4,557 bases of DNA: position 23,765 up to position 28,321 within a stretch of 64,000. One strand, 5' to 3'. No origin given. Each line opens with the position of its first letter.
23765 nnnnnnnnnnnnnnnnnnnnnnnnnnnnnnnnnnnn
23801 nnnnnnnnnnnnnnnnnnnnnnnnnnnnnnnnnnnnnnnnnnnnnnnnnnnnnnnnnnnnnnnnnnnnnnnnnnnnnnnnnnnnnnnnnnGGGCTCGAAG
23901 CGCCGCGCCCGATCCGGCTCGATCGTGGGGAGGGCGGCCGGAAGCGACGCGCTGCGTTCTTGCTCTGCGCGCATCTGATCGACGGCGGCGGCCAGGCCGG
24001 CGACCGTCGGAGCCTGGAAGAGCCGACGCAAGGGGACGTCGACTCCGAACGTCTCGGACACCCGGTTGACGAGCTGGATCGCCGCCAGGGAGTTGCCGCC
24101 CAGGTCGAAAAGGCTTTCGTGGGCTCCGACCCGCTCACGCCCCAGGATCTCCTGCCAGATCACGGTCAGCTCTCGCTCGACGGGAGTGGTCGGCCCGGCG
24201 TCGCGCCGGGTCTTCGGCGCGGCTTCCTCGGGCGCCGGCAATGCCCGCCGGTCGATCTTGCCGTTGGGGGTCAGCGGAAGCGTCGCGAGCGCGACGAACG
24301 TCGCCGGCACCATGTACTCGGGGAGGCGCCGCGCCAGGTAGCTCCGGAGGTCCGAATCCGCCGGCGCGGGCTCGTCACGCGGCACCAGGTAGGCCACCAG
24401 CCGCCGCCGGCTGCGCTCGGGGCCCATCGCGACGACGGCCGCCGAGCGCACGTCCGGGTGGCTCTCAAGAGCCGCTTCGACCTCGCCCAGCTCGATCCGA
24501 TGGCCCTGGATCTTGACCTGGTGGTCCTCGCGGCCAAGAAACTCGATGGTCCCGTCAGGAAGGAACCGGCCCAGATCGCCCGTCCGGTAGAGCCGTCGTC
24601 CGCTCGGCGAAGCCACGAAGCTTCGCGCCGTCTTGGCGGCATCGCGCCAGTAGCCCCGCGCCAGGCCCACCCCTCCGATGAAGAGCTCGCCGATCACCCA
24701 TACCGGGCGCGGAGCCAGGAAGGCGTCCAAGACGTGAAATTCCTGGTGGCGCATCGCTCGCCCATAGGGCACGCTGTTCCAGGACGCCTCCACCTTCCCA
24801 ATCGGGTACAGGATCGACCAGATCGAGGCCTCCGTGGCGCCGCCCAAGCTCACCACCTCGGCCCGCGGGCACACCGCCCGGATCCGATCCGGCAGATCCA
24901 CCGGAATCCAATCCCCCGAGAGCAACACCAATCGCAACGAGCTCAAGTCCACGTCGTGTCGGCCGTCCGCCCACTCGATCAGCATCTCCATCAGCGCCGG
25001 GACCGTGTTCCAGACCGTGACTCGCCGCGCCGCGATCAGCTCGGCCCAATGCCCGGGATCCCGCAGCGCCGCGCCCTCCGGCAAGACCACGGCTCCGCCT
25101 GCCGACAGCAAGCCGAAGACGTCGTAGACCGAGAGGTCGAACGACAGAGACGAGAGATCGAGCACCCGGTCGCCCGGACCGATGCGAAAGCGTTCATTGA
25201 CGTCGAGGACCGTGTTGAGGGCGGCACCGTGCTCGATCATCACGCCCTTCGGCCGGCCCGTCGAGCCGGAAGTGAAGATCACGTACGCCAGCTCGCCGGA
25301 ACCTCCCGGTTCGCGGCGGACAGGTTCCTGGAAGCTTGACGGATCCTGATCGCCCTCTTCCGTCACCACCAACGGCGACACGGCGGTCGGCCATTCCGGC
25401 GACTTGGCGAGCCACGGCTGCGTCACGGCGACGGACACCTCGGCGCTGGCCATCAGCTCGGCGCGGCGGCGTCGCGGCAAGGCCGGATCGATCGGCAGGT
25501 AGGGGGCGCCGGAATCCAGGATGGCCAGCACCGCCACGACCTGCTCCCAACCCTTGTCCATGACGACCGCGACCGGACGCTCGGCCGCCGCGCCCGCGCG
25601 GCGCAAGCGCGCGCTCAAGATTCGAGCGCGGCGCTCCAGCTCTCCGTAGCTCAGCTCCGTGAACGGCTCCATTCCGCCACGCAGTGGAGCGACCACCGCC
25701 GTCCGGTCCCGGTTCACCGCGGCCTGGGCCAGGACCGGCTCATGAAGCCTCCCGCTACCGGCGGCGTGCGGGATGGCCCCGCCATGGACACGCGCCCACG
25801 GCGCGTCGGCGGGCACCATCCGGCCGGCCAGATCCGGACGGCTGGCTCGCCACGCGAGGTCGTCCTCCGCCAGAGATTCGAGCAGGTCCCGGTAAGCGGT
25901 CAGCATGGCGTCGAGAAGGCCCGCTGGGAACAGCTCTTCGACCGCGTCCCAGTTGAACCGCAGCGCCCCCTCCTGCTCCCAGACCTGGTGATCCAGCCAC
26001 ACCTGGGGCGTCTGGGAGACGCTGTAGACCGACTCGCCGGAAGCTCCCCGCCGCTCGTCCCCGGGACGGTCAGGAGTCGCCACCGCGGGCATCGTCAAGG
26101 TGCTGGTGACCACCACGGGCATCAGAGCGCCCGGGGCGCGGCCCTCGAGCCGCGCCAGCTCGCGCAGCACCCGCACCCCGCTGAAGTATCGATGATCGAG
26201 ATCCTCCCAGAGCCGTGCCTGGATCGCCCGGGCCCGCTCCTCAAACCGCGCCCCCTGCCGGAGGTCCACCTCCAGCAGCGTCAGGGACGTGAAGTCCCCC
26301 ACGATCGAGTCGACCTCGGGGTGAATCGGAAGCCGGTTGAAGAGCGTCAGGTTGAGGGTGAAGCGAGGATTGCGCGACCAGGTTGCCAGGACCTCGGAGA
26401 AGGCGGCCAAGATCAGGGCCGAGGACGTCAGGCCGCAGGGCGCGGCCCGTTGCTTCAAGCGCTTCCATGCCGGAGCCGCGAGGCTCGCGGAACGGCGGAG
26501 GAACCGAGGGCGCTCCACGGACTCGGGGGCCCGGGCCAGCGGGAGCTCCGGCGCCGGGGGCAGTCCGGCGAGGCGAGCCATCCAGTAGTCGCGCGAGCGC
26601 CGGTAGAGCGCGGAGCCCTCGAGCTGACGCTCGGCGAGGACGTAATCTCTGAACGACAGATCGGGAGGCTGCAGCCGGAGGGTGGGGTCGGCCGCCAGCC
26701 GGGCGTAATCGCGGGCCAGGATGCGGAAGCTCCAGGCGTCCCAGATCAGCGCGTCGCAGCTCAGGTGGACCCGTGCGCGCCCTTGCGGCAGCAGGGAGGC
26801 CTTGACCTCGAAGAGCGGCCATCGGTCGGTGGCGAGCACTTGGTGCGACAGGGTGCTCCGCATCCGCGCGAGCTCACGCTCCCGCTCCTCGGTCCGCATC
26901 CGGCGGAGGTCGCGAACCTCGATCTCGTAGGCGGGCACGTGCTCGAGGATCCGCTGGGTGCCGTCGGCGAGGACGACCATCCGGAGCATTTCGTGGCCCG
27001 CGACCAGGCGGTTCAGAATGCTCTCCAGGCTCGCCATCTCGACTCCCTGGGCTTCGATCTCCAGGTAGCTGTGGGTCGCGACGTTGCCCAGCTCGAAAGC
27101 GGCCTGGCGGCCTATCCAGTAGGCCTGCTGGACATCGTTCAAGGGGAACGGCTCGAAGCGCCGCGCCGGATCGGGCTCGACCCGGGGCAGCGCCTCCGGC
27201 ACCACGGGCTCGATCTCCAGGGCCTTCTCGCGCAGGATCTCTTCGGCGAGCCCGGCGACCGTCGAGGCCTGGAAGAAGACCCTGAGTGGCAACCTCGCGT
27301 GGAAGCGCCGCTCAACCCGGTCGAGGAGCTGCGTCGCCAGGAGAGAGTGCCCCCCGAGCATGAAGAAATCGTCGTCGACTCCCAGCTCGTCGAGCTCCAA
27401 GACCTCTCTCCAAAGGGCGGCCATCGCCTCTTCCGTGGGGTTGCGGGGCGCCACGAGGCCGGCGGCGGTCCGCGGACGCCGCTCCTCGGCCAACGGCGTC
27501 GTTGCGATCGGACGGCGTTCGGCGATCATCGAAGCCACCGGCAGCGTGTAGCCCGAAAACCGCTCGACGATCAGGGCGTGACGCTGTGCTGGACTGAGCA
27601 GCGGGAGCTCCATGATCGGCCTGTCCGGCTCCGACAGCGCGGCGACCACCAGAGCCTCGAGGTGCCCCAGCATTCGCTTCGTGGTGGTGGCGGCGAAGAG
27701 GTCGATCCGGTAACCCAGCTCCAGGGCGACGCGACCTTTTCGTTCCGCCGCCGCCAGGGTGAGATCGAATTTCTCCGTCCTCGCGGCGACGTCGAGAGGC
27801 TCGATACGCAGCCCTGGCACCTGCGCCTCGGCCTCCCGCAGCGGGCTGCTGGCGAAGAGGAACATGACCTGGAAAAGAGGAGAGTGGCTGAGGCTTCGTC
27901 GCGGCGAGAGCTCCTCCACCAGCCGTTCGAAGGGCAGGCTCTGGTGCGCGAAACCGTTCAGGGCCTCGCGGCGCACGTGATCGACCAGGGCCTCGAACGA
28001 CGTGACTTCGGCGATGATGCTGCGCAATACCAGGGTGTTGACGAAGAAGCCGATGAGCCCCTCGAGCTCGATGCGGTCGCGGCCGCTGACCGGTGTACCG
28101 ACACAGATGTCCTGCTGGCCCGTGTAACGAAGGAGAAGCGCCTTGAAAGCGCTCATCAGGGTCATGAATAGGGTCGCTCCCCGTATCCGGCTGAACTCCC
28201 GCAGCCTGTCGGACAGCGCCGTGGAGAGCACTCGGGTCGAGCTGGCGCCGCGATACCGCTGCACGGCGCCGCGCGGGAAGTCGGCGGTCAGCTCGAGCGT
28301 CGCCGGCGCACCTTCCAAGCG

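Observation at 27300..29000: A-less elongation module (C-PCP) inside the giant NRPS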

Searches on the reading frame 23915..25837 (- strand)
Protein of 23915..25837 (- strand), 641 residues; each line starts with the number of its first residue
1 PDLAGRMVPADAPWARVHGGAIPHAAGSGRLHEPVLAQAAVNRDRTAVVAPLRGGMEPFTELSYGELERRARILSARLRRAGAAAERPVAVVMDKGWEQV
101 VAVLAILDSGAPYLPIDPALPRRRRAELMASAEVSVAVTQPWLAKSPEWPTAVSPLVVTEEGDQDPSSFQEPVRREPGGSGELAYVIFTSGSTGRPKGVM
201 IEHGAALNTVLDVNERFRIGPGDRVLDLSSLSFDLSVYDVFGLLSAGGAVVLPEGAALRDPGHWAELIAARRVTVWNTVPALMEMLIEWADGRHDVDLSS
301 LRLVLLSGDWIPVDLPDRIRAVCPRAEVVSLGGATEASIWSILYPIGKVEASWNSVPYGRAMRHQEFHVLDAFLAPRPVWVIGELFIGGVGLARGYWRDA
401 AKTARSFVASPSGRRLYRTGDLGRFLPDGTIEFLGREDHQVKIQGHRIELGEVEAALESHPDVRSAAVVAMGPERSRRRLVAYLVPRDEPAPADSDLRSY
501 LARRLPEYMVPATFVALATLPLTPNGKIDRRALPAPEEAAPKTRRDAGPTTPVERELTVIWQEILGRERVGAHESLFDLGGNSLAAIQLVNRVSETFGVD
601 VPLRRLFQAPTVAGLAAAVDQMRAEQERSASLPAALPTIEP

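Call 5: search_protein_families(library=pfam, proteins=[window:23915-25837:-], max_evalue=0.01)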
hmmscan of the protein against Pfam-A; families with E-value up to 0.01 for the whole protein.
window:23915-25837:- (641 aa): 3 families
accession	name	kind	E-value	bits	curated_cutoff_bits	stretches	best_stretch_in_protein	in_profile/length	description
PF00501.34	AMP-binding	-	1.3e-81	274.8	29.9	1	37-397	3-384/384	AMP-binding enzyme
PF00550.31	PP-binding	-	5.5e-18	65.4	20.8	1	556-619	2-67/67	Phosphopantetheine attachment site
PF13193.12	AMP-binding_C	-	2.2e-15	57.8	24.5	1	452-527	1-76/76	AMP-binding enzyme C-terminal domain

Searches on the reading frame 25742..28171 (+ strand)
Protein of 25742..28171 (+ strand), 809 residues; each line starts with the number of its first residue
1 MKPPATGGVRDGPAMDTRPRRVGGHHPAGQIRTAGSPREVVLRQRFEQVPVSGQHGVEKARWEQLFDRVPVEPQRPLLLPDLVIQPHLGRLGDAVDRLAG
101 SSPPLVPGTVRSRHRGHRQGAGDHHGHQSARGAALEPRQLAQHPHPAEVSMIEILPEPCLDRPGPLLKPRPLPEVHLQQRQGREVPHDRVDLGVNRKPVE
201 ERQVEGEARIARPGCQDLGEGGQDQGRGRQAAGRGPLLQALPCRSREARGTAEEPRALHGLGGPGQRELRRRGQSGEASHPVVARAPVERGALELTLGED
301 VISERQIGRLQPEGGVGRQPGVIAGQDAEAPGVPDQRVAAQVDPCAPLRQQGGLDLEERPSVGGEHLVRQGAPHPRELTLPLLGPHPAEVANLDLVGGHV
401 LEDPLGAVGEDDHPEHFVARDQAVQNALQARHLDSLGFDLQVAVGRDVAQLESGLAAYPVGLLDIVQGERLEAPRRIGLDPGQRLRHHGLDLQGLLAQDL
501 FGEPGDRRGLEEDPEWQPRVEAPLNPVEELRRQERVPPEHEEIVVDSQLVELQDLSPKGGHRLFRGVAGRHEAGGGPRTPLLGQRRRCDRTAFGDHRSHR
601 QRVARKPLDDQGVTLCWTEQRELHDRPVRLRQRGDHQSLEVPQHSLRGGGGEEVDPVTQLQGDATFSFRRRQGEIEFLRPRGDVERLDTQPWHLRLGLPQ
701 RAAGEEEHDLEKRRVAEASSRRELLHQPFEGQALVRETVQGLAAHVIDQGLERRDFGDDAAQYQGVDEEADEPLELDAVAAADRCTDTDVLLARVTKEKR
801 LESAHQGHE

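Call 51: search_protein_families(library=pfam, proteins=[window:25742-28171:+], max_evalue=0.01)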
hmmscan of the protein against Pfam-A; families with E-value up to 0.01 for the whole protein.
window:25742-28171:+ (809 aa): 0 families
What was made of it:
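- Checked: Overlapping ORFs on the other strand or in other frames have no Pfam hits (call 51).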
